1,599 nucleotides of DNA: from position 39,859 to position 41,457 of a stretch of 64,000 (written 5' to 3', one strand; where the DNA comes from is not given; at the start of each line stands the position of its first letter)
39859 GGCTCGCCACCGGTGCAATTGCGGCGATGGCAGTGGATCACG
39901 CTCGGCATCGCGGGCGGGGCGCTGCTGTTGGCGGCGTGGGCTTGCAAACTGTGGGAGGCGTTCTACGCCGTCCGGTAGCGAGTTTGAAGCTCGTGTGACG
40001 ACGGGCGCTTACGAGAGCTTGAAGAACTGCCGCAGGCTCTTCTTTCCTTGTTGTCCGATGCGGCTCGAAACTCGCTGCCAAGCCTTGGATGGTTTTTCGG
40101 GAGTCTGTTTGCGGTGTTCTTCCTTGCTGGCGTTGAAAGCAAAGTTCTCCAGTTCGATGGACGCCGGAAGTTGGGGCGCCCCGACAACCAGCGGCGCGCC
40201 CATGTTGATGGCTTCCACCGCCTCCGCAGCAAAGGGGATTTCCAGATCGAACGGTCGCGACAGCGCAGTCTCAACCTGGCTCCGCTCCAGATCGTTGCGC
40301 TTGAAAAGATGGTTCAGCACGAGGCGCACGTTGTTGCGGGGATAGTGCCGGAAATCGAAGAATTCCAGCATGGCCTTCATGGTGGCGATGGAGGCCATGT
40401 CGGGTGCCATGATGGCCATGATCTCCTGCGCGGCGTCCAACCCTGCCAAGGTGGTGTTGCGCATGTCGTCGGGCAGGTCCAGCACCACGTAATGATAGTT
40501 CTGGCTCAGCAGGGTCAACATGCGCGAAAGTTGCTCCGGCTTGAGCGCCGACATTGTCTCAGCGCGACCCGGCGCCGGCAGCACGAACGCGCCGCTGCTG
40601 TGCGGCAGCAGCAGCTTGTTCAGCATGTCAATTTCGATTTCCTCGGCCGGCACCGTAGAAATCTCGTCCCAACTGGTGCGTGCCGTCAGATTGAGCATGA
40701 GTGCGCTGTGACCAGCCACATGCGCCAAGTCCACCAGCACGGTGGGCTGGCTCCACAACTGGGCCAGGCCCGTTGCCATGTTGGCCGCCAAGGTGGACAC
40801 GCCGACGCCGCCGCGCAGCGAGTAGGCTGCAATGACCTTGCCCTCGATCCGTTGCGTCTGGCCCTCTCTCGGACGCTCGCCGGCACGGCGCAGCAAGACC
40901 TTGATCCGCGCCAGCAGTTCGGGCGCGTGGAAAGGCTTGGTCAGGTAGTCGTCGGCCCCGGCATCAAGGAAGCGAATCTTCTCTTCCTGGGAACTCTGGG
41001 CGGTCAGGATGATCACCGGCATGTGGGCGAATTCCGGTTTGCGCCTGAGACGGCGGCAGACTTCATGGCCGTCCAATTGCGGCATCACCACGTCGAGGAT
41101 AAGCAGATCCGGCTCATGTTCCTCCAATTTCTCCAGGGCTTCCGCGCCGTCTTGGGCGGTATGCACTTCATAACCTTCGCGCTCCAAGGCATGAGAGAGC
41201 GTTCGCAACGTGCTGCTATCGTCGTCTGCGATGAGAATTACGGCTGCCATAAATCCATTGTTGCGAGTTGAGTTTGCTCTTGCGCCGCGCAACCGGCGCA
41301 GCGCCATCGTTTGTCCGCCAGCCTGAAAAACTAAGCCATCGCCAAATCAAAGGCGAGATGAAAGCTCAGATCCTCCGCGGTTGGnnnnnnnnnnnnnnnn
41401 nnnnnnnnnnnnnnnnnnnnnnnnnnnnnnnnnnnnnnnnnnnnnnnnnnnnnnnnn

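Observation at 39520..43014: Orphan Hpt protein followed by two paralogous REC-MinD/ParA (CpaE-like) ATPases and a DUF2752 membrane protein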

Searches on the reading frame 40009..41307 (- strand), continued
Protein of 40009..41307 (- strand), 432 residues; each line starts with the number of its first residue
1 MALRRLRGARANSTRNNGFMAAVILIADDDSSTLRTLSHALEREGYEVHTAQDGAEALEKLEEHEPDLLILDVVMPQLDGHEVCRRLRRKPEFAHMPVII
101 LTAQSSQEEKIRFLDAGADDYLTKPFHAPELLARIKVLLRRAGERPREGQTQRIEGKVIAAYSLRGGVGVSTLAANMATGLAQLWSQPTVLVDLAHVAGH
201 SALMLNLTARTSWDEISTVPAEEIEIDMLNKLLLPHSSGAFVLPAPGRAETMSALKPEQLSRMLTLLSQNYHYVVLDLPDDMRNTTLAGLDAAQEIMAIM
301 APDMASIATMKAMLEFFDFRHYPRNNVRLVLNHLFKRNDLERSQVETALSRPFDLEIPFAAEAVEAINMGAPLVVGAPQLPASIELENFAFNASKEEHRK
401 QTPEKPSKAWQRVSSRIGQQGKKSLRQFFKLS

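Call 55: find_encoding_contigs(protein=P0244, flank=10000, max_places=2)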
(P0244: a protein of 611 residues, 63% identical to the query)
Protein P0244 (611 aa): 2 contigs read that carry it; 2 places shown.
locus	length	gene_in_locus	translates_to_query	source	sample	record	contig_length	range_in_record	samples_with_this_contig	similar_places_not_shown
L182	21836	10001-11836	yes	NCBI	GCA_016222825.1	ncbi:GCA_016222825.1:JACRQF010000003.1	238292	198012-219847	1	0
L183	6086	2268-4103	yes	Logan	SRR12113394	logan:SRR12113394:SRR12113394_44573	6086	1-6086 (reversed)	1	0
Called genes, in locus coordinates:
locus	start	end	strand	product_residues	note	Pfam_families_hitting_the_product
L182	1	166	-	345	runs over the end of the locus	-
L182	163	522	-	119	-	-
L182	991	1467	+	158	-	PF00072:Response_reg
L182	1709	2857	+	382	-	PF13529:Peptidase_C39_2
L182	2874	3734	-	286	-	PF01261:AP_endonuc_2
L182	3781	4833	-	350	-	PF01261:AP_endonuc_2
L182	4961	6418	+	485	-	PF00072:Response_reg, PF00989:PAS, PF13188:PAS_8 (weak), PF08448:PAS_4, PF13426:PAS_9, PF08447:PAS_3, PF07730:HisKA_3, PF02518:HATPase_c, +2 more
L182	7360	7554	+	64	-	PF04964:Flp_Fap (weak)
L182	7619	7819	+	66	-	PF04964:Flp_Fap (weak)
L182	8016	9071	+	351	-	PF04015:DUF362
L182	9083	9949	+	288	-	PF16976:RcpC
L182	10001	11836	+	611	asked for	PF13629:T2SS-T3SS_pil_N, PF00263:Secretin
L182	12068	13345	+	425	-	PF00072:Response_reg (weak)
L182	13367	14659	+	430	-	PF00437:T2SSE, PF27713:UCP018868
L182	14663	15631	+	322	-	PF00482:T2SSF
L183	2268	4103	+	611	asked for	PF13629:T2SS-T3SS_pil_N, PF00263:Secretin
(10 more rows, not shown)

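Call 56: find_encoding_contigs(protein=P0254, flank=10000, max_places=2)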
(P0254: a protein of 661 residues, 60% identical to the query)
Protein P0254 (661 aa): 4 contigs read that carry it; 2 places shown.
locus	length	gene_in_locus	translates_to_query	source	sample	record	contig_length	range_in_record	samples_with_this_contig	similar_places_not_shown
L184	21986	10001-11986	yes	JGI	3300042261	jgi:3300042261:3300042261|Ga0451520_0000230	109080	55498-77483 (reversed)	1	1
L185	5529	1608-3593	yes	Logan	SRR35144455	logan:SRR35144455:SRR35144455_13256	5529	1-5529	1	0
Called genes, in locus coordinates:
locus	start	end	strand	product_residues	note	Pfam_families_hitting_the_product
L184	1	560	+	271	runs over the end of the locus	PF14522:Cytochrome_C7 (faint), PF14537:Cytochrom_c3_2 (faint), PF22113:Mtrc-MtrF_II-IV_dom (faint), PF09699:Paired_CXXCH_1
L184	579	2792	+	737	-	-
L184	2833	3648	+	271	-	PF03781:FGE-sulfatase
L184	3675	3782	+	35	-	-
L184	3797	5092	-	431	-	PF01261:AP_endonuc_2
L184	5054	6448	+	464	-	PF00072:Response_reg, PF00989:PAS, PF08448:PAS_4, PF13426:PAS_9, PF08447:PAS_3, PF07730:HisKA_3, PF02518:HATPase_c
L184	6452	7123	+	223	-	PF00072:Response_reg, PF00196:GerE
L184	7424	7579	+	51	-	PF04964:Flp_Fap (weak)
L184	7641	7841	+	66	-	PF04964:Flp_Fap (weak)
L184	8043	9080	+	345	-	PF04015:DUF362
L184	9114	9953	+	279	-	PF16976:RcpC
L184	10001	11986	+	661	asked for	PF13629:T2SS-T3SS_pil_N (weak), PF00263:Secretin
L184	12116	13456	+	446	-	PF00072:Response_reg (weak)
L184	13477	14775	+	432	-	PF00437:T2SSE, PF27713:UCP018868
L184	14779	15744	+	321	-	PF00482:T2SSF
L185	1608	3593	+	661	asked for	PF13629:T2SS-T3SS_pil_N (weak), PF00263:Secretin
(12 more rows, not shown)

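Call 83: find_encoding_contigs(protein=P0246, flank=10000, max_places=3)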
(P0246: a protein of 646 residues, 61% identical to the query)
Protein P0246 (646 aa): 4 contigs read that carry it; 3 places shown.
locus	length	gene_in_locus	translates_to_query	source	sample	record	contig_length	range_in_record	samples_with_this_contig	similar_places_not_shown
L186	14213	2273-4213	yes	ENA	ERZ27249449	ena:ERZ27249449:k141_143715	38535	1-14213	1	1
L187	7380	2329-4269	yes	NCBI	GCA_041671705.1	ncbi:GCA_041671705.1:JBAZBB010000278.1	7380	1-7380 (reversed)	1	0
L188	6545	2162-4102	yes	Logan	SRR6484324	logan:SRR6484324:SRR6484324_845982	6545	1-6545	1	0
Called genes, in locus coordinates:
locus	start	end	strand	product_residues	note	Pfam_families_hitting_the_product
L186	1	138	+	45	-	?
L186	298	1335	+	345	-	PF04015:DUF362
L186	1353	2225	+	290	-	PF16976:RcpC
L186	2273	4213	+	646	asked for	PF13629:T2SS-T3SS_pil_N (weak), PF00263:Secretin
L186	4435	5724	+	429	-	PF00072:Response_reg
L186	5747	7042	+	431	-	PF00437:T2SSE, PF27713:UCP018868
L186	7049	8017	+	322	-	PF00482:T2SSF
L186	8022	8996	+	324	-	PF00482:T2SSF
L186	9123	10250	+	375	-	-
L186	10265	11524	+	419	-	PF13360:PQQ_2, PF01011:PQQ (faint), PF13360:PQQ_2 (weak), PF13570:Beta-prop_ACSF4, PF13360:PQQ_2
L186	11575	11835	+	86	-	PF03083:MtN3_slv, PF04193:PQ-loop (weak)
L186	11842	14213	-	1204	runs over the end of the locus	PF00069:Pkinase, PF07714:PK_Tyr_Ser-Thr, PF12799:LRR_4 (faint)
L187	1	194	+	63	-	PF04964:Flp_Fap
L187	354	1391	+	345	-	PF04015:DUF362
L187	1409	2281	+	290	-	PF16976:RcpC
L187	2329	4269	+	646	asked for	PF13629:T2SS-T3SS_pil_N (weak), PF00263:Secretin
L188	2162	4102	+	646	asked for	PF13629:T2SS-T3SS_pil_N (weak), PF00263:Secretin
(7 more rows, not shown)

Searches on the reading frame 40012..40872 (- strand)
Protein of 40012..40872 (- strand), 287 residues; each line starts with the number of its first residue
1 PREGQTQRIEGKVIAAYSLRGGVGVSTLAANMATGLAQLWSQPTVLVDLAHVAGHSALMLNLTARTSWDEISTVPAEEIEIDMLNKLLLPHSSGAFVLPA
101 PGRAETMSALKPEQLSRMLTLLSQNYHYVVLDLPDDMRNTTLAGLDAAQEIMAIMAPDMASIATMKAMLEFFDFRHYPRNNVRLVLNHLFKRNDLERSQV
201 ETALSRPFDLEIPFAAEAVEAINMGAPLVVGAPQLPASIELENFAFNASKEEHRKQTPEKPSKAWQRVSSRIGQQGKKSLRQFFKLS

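Call 12: search_solved_structures(query=window:40012-40872:-, max_evalue=1, show_alignments=2)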
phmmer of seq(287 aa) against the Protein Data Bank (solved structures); distinct sequences matched with E-value up to 1: 22.
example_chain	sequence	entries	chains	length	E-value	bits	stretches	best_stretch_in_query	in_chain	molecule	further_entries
1hyq_A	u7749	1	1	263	2.4e-13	53.3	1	14-261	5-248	CELL DIVISION INHIBITOR (MIND-1)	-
3ea0_A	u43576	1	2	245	3.2e-13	52.9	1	13-240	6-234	ATPase, ParA family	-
4v02_A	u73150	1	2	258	7.5e-09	38.6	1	12-239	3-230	SITE-DETERMINING PROTEIN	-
3q9l_A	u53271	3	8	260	1.9e-08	37.2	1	12-172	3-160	Septum site-determining protein minD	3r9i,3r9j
4v03_A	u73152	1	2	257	3.8e-08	36.2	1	12-238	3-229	SITE-DETERMINING PROTEIN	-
8pb9_A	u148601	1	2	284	2.1e-07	33.8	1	12-185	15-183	Antiactivator FleN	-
8p53_A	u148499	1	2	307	2.6e-07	33.5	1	12-185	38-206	Antiactivator FleN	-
5j1j_A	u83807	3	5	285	9.9e-07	31.6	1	12-185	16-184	Site-determining protein | Transcriptional antiactivator FleN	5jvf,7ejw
6riq_C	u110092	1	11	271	1.9e-06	30.6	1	12-173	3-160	Site-determining protein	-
2bek_A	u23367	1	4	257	3.7e-05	26.5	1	13-238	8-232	SEGREGATION PROTEIN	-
1wcv_1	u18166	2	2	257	0.00017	24.3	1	13-237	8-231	SEGREGATION PROTEIN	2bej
1g3q_A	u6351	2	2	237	0.00043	23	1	11-167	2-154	CELL DIVISION INHIBITOR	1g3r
1ion_A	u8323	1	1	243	0.00057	22.6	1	12-166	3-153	PROBABLE CELL DIVISION INHIBITOR MIND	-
8ray_B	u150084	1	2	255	0.00057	22.6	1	11-159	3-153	ParA family protein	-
4rz3_A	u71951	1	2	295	0.011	18.3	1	10-173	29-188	Site-determining protein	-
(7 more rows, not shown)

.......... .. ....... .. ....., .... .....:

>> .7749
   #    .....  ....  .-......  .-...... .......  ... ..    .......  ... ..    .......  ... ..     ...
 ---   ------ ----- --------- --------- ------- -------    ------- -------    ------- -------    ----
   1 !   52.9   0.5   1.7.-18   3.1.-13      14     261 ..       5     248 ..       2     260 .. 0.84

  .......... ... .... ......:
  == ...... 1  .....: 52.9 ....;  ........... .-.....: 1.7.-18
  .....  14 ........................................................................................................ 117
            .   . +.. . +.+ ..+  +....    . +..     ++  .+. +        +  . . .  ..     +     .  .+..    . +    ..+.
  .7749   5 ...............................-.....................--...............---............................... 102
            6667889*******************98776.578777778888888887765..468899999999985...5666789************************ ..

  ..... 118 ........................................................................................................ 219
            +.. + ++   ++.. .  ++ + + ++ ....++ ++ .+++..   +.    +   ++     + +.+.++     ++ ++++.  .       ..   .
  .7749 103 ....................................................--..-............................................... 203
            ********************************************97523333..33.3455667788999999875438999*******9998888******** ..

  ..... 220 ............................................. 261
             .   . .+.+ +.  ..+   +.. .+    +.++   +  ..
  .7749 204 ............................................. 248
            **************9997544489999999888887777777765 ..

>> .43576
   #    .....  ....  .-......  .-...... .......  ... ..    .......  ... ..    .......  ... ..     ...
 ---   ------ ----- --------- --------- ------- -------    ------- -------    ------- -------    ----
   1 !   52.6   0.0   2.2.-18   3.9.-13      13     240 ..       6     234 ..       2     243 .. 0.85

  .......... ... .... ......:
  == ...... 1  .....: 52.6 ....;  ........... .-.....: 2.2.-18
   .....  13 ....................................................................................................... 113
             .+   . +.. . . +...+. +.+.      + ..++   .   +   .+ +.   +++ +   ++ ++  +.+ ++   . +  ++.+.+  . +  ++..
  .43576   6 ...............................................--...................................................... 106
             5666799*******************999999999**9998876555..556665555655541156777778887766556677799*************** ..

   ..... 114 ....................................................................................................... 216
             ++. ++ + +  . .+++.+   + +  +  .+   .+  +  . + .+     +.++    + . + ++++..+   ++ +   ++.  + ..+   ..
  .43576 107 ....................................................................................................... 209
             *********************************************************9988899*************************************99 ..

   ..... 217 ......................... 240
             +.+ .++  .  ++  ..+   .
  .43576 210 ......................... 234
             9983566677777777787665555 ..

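Call 79: search_protein_representatives(protein=window:40012-40860:-)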
Query: 283 residues. Proteins with E-value up to 0.001 (for the whole library): 9442; up to 1e-10: 3746; up to 1e-30: 57. The best 150 are listed.
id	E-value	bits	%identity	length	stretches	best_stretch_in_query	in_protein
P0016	4.5e-116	403.1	65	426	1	1-280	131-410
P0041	4.6e-83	294.9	51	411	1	5-280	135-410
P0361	4.1e-75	268.9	46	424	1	3-280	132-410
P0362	2.9e-68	246.4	45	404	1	3-271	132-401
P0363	6.8e-61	222.3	42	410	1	7-274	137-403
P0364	8.9e-60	218.6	40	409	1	2-271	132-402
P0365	1.5e-58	214.6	42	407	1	4-270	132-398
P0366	6.7e-54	199.3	39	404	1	6-264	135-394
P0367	4.8e-53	196.5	40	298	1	4-273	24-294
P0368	4.1e-52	193.5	39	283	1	6-271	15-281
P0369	7.6e-51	189.3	45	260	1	18-258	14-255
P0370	2.6e-49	184.3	39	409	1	6-270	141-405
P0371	3.2e-49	184.0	39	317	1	48-280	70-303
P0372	7.4e-49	182.8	38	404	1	7-270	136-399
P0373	9.3e-48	179.2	36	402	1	6-266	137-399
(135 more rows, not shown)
